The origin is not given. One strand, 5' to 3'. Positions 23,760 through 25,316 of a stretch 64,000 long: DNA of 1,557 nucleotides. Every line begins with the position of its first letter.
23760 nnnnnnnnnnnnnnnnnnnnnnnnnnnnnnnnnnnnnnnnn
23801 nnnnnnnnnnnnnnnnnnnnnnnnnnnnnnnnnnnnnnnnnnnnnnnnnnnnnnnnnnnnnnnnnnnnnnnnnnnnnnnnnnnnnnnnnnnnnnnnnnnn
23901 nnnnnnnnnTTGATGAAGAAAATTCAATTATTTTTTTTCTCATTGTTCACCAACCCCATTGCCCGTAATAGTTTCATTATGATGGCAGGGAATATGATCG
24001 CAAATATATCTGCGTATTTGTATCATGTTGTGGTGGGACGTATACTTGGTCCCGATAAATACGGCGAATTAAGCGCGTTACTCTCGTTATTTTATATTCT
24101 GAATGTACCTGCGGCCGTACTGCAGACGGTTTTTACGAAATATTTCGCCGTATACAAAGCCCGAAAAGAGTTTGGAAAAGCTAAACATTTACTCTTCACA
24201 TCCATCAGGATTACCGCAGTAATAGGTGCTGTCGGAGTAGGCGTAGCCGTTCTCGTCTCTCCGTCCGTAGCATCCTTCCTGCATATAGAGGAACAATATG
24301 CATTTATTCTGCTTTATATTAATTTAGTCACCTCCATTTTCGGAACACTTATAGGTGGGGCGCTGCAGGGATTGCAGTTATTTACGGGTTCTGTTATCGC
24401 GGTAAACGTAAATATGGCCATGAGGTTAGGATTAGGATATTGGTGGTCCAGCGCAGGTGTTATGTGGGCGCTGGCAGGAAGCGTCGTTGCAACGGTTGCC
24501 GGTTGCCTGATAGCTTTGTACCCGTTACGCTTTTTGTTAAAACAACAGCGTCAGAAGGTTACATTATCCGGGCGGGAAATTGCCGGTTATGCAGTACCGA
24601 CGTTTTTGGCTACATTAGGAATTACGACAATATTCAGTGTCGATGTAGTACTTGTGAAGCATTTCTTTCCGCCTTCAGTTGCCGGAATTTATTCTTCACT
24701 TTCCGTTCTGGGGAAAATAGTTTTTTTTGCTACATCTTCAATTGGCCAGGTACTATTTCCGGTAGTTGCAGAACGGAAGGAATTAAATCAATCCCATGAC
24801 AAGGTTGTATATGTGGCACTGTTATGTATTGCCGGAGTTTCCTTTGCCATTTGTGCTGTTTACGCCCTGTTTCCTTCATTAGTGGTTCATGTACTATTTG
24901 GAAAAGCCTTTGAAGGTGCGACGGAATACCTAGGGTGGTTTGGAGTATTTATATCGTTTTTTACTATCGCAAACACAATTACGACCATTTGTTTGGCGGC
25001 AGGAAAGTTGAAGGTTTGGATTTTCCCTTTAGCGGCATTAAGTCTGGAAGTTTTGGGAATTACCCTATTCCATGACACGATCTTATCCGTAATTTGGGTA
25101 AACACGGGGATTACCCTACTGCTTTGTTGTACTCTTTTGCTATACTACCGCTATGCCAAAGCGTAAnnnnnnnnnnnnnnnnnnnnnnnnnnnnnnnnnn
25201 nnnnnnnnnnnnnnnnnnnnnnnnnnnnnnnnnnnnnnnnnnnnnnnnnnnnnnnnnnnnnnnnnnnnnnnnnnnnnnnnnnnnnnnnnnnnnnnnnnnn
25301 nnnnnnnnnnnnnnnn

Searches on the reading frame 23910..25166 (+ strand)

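Call 16: search_protein_families(library=pfam, proteins=[window:23910-25166:+], max_evalue=0.001)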
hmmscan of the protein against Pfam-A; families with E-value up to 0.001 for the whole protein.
window:23910-25166:+ (418 aa): 1 family
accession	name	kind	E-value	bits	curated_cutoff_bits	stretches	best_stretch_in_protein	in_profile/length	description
PF01943.22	Polysacc_synt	-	2.4e-14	53.9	28.2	1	18-288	2-272/274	Polysaccharide biosynthesis protein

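Call 71: search_protein_families(library=ncbifam, proteins=[window:23910-25166:+], max_evalue=0.001)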
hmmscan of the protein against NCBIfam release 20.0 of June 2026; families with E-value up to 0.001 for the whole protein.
window:23910-25166:+ (418 aa): 1 family
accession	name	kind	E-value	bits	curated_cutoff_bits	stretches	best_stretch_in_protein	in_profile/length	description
TIGR02900.1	spore_V_B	equivalog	4.3e-07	29.1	372.3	1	19-411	3-424/488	stage V sporulation protein B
